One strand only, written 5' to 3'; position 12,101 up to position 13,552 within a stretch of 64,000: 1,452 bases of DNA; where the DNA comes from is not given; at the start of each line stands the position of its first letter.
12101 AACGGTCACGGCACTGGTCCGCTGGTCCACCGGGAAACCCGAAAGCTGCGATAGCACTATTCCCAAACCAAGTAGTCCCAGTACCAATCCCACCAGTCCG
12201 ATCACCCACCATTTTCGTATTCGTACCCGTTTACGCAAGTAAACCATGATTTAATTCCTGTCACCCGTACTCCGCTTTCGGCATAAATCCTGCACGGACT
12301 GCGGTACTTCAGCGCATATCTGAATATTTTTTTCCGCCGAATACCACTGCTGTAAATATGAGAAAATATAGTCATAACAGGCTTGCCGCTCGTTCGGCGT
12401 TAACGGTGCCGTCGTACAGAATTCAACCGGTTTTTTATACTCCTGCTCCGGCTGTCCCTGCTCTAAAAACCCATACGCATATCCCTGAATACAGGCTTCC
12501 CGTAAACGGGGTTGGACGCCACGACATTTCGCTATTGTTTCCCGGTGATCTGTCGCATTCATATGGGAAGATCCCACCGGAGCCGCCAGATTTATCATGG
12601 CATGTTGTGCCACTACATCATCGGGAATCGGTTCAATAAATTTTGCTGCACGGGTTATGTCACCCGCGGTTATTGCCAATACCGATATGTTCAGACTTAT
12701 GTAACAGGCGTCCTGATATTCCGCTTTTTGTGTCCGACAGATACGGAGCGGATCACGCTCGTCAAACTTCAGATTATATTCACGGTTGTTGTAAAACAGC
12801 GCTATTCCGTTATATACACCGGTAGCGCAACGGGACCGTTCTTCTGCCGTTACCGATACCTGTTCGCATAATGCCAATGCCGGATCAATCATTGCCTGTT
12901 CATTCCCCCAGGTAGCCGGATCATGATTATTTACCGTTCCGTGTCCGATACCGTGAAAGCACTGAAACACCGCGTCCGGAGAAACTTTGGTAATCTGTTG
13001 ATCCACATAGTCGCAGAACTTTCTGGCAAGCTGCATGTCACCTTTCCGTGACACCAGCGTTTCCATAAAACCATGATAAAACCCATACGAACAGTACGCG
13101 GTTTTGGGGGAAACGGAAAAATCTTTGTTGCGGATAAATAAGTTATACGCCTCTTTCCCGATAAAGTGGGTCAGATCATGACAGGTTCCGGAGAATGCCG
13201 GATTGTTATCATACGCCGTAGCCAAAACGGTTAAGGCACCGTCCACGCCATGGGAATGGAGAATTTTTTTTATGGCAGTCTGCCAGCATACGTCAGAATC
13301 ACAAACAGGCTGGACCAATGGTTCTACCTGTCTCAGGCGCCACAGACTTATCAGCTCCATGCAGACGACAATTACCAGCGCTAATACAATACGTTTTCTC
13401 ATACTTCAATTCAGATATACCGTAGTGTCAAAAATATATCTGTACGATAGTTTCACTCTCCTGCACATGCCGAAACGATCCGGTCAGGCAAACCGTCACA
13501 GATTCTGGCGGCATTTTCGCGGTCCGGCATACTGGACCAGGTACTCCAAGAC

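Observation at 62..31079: Fourteen paralogs of an unrecognised secreted Cys/His-rich repeat family, eleven in one co-directional array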

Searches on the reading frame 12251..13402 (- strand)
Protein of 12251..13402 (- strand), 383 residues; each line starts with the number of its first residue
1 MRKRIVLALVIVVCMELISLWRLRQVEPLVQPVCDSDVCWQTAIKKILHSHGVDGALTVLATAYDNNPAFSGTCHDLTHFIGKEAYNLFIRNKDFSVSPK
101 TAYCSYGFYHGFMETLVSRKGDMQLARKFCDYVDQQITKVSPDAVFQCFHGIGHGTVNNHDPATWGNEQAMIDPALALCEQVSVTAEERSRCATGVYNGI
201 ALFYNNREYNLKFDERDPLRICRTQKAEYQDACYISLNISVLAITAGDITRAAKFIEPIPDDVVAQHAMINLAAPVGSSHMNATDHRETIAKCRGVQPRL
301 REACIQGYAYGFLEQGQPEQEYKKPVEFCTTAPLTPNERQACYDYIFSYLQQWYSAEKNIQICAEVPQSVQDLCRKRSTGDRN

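Call 5: search_protein_families(library=pfam, proteins=[window:12251-13402:-], max_evalue=1)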
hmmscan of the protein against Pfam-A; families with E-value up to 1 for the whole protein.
window:12251-13402:- (383 aa): 1 family
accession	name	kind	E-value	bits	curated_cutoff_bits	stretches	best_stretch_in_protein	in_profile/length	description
PF01370.27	Epimerase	-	0.024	14.5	20.9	0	243-306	44-104/240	NAD dependent epimerase/dehydratase family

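Call 10: find_homologous_proteins(query=window:12251-13402:-)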
Query window:12251-13402:- (383 aa): 361 proteins with E <= 0.001 among 2291 candidates; the best 120 are listed.
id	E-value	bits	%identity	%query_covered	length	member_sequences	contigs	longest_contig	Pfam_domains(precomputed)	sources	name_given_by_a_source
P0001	1.2e-257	872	100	96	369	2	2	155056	-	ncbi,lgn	-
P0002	3.0e-220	749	84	95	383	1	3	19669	-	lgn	-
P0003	4.5e-193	660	74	95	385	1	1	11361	-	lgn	-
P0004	1.3e-148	513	59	91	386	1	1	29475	-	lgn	-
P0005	2.5e-147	509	56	98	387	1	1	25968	-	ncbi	-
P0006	2.3e-141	489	56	96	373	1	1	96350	-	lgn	-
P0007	4.3e-141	488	60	89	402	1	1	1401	-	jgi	jgi:hypothetical protein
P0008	2.4e-136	473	53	98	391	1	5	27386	-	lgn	-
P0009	8.1e-136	471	56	89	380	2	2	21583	-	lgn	-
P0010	1.5e-135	470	52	97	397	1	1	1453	-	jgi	jgi:hypothetical protein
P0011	2.0e-135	470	54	98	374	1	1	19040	-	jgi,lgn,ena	-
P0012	5.9e-135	468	58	88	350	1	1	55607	-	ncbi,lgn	-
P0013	8.7e-135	468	56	96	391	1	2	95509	-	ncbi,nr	ncbi:hypothetical protein HY086_03990 [Candidatus Gottesmanbacteria bacterium]|nr:hypothetical prote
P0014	1.3e-133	464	54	96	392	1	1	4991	-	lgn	-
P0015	2.3e-133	463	54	91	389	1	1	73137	-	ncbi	-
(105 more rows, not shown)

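Call 21: find_encoding_contigs(protein=P0013, flank=10000, max_places=2)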
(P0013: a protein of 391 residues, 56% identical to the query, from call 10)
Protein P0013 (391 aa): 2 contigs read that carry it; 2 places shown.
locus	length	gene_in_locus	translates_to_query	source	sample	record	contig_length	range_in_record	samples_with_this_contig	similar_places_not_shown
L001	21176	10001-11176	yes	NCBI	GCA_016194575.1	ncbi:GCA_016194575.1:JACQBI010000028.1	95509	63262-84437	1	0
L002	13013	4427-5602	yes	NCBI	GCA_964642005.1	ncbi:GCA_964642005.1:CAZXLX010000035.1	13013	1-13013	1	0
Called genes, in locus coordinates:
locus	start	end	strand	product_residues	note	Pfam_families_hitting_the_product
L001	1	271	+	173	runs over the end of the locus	-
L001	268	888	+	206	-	-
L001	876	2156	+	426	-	-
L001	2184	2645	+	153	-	PF23951:DUF7282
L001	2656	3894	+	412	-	-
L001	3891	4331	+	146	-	PF23951:DUF7282 (weak)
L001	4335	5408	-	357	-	-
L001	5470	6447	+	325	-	-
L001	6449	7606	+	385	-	-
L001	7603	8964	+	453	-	PF13473:Cupredoxin_1 (faint)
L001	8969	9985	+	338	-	-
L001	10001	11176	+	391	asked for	-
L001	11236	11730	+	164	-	PF10099:RskA_C (weak)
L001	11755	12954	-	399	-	PF01637:ATPase_2 (faint), PF13173:AAA_14, PF13635:DUF4143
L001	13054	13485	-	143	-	PF23951:DUF7282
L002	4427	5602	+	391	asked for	-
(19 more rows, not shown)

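Call 24: predict_structure(alignment_id=A2)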
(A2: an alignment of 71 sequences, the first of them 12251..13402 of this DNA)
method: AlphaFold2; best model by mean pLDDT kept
length: 383 residues; sequences in the alignment: 71
mean_pLDDT: 94.9   pTM: 0.90
mean pLDDT of the five models: 94.9, 94.3, 93.7, 93.6, 93.5
residues with pLDDT >= 90: 344; 70-90: 35; 50-70: 2; < 50: 2
segments of 3 or more residues with pLDDT < 50: none
pLDDT, mean of each block of 10 residues (from residue 1): 92 95 85 94 96 96 89 94 96 93 93 93 94 94 95 93 96 97 97 98 97 96 98 98 97 98 98 96 96 98 99 90 97 98 97 93 97 93 49
secondary structure, 60 per line:
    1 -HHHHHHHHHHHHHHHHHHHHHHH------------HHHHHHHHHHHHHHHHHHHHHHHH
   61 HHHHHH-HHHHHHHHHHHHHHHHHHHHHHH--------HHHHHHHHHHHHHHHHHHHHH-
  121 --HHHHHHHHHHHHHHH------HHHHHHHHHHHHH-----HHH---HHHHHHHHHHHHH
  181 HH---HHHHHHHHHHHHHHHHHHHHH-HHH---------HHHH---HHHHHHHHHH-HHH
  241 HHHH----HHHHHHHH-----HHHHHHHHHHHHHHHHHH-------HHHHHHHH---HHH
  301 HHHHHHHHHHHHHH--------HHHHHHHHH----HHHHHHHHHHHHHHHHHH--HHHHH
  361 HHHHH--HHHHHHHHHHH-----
elements in order: H2-24 H37-66 H68-90 H99-119 H123-137 H144-156 H168-182 H186-206 H220-223 H227-236 H238-244 H249-256 H262-279 H287-294 H298-314 H323-331 H336-353 H356-365 H368-378

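Call 26: fold_search(model_id=the predicted structure, library=pdb)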
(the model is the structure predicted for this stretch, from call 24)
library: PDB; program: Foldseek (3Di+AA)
matches with E <= 10: 1013; with E <= 0.001: 0
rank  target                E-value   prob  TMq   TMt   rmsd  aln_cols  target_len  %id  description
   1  8cwy_A                5.0e-03  0.85  0.17  0.15  20.0       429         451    9  Accurate computational design of genetically encoded 3D protein crystals (released 2023-11-01)
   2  5xah_A                1.3e-02  0.92  0.21  0.22  15.7       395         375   11  Crystal structure of human Importin4 (released 2018-02-14)
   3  5xah_D                1.8e-02  0.84  0.19  0.19  16.9       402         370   10  Crystal structure of human Importin4 (released 2018-02-14)
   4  7ntf_B                2.5e-02  0.60  0.16  0.09  22.8       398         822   14  Cryo-EM structure of unliganded O-GlcNAc transferase (released 2021-11-17)
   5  4wnd_A                2.7e-02  0.66  0.16  0.18  19.1       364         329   13  Crystal structure of the TPR domain of LGN in complex with Frmpd4/Preso1 at 1.5 Angstrom resolution (released 2015-09-16)
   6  5w0w_J                2.8e-02  0.92  0.24  0.18  16.8       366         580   11  Crystal structure of Protein Phosphatase 2A bound to TIPRL (released 2018-01-17)
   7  5i9f_A                3.3e-02  0.80  0.20  0.20  21.0       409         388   12  Crystal structure of designed pentatricopeptide repeat protein dPPR-U10 in complex with its target RNA U10 (released 2016-04-27)
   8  9ijj_AC               3.4e-02  0.85  0.21  0.18  18.2       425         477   13  In situ structure of the central apparatus in mouse sperm axoneme. (released 2025-06-04)
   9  7pp2_A                3.4e-02  0.41  0.14  0.13  27.6       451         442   10  Complex of rice blast (Magnaporthe oryzae) effector protein AVR-Pii with the host target Exo70F2 from Rice (Oryza sati (released 2022-06-29)
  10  9au7_A                3.8e-02  0.84  0.21  0.15  19.5       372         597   10  Human Retriever VPS35L/VPS29/VPS26C complex bound to SNX17 peptide (Composite Map) (released 2024-10-30)
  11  4c0e_A                3.8e-02  0.72  0.22  0.19  19.4       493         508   10  Structure of the NOT1 superfamily homology domain from Chaetomium thermophilum (released 2013-10-09)
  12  6hc2_C                4.0e-02  0.77  0.22  0.22  20.3       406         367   13  Crystal structure of NuMA/LGN hetero-hexamers (released 2019-05-29)
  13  4c0p_D                4.2e-02  0.72  0.21  0.12  19.4       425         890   11  Unliganded Transportin 3 (released 2014-01-22)
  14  7ycj_A                4.3e-02  0.69  0.19  0.16  22.3       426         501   13  Crystal structure of Vac8 bound to Vac17 (released 2023-07-12)
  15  8r02_C                4.9e-02  0.69  0.18  0.21  17.6       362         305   11  Crystal structure of the retromer complex VPS29/VPS35 with the ligand bis-1,3-phenyl guanylhydrazone, 2a (released 2024-03-27)
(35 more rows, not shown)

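Call 30: find_encoding_contigs(protein=P0001, flank=1000, max_places=3)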
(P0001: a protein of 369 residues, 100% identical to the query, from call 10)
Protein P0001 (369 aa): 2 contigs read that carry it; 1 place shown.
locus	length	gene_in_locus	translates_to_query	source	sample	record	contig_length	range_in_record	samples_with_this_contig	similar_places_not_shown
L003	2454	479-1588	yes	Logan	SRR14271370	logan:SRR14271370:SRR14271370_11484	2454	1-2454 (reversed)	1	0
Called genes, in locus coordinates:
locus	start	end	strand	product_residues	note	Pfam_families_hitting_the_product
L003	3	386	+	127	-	?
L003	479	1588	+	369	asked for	-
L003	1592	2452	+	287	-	?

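Call 34: find_related_loci(query=A2, collection=genome_contigs, flank=10000)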
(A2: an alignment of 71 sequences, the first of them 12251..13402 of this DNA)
Query A2 (383 aa) in genome_contigs; peptide patterns used: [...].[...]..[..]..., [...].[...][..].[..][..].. (x = any residue, [..] = any of these).
438 stretches matched a pattern; 334 encode a relative of the query (tblastn E <= 1e-3); the best 80 are kept; 73 distinct loci.
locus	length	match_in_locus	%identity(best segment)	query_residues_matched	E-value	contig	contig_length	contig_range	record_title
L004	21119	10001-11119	52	5-377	9e-139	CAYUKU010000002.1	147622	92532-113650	MAG TPA_asm: uncultured Gammaproteobacteria bacterium isolate binchicken_co58_53 genome assembly, contig: NODE_87_length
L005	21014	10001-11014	58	39-376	1e-137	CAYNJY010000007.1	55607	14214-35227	MAG TPA_asm: uncultured Gammaproteobacteria bacterium isolate ERP125453_co1_527 genome assembly, contig: NODE_384_length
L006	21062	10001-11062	54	31-378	4e-136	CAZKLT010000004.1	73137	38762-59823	MAG TPA_asm: uncultured Gammaproteobacteria bacterium isolate SRP237561_co1_402 genome assembly, contig: NODE_459_length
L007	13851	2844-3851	53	39-374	2e-120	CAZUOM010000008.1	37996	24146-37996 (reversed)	MAG TPA_asm: uncultured Gammaproteobacteria bacterium isolate binchicken_co341_72 genome assembly, contig: NODE_191_leng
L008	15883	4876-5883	48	39-374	2e-112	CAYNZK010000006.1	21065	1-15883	MAG TPA_asm: uncultured Candidatus Saccharibacteria bacterium isolate ERP125453_co1_532 genome assembly, contig: NODE_24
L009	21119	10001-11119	44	2-365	3e-110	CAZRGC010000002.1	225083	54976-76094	MAG TPA_asm: uncultured Gammaproteobacteria bacterium isolate SRP173033_co1_108 genome assembly, contig: NODE_43_length_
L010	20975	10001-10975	48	39-363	3e-109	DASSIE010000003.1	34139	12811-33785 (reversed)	MAG TPA_asm: Patescibacteria group bacterium isolate SMAG_U1079 k141_101495, whole genome shotgun sequence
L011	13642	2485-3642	43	1-377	3e-106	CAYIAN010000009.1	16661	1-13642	MAG TPA_asm: uncultured Candidatus Saccharibacteria bacterium isolate ERP119705_co1_745 genome assembly, contig: NODE_40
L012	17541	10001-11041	42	31-374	1e-97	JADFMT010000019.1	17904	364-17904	MAG: Patescibacteria group bacterium isolate B5T1B11 B5T1B11_NODE475, whole genome shotgun sequence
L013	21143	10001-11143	41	2-377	1e-95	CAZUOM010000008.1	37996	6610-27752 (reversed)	MAG TPA_asm: uncultured Gammaproteobacteria bacterium isolate binchicken_co341_72 genome assembly, contig: NODE_191_leng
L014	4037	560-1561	41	39-368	3e-93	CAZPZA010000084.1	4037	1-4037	MAG TPA_asm: uncultured Gammaproteobacteria bacterium isolate binchicken_co21_463 genome assembly, contig: NODE_34397_le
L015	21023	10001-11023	43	39-383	9e-93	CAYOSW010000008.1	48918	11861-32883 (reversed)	MAG TPA_asm: uncultured Gammaproteobacteria bacterium isolate binchicken_co105_397 genome assembly, contig: NODE_806_len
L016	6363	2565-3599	40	34-374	8e-92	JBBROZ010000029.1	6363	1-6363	MAG: Patescibacteria group bacterium isolate La1_metabat2.361 LA1C_B2.361_k141_2167601L_6363_cov_11.9593, whole genome s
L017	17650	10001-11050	43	30-376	2e-91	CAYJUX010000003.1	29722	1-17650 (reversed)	MAG TPA_asm: uncultured Candidatus Saccharibacteria bacterium isolate ERP125453_co1_304 genome assembly, contig: NODE_13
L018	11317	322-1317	42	39-371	2e-91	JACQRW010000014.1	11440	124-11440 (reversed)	MAG: Candidatus Sungiibacteriota bacterium isolate NC_groundwater_1369_Ag_S-0.2um_49_53 S_p2_S4_coassembly_k141_2559917,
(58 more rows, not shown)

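Call 38: search_protein_representatives(alignment_id=A2)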
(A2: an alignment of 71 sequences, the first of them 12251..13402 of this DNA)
Query: 71 sequences, 395 profile positions. Proteins with E-value up to 0.001 (for the whole library): 7270; up to 1e-10: 5809; up to 1e-30: 1849. The best 150 are listed.
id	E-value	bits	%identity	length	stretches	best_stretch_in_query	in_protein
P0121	3.5e-224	760.4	-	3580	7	13-389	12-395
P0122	1.8e-158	544.1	-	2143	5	23-389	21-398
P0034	2.8e-155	533.6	-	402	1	7-393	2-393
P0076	5.5e-141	486.5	-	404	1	5-392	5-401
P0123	2.7e-135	467.8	-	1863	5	29-390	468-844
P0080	5.5e-135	466.8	-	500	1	11-393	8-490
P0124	1.1e-134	465.8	-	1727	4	18-389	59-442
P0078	1.1e-134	465.7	-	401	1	8-392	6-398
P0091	4.4e-131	453.9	-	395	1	9-389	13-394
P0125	3.3e-126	437.9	-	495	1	6-389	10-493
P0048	4.4e-126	437.5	-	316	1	85-389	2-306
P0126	2.4e-124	431.7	-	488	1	6-389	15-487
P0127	2.8e-124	431.5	-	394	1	10-389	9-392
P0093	5.4e-124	430.6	-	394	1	11-394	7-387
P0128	5.8e-124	430.5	-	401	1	9-389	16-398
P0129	9.8e-123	426.4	-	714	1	11-389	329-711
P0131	1.4e-120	419.3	-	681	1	39-392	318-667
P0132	1.8e-120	419.0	-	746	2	53-393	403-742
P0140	4.5e-118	411.1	-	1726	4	7-390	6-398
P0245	3.5e-96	339.0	-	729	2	19-389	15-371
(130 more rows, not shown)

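Call 42: search_protein_families(library=pfam, proteins=[P0123, P0124, P0129, P0131, P0132, P0140, P0245], max_evalue=0.001)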
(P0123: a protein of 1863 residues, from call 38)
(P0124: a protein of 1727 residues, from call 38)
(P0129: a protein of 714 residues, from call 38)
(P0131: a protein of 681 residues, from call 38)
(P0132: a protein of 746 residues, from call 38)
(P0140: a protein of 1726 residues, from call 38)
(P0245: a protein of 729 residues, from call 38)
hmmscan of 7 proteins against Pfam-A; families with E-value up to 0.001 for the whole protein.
P0123 (1863 aa): 0 families

P0124 (1727 aa): 0 families

P0129 (714 aa): 0 families

P0131 (681 aa): 2 families
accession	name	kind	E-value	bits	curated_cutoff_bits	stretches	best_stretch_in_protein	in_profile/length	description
PF02230.22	Abhydrolase_2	-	9.4e-09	35.9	23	1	55-204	9-149/217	Phospholipase/Carboxylesterase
PF01738.24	DLH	-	0.00015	21.9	21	0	54-193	8-129/217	Dienelactone hydrolase family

P0132 (746 aa): 0 families

P0140 (1726 aa): 0 families

P0245 (729 aa): 0 families

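Call 73: list_cluster_members(proteins=[P0001, P0263])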
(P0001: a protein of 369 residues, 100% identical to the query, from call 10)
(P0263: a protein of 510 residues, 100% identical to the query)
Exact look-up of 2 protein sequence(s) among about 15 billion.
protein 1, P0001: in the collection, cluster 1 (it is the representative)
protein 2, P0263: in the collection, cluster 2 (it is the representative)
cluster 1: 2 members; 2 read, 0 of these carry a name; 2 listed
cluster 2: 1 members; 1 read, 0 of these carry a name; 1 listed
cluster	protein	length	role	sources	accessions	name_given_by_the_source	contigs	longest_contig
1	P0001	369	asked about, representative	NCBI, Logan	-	-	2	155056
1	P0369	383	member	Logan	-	-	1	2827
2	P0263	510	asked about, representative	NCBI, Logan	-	-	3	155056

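Call 81: search_dna_similar(query=window:12251-13402:-, collection=phages, mode=protein, max_evalue=0.001, max_rows=10)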
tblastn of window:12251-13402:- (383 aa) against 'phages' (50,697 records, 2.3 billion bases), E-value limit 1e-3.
No match.
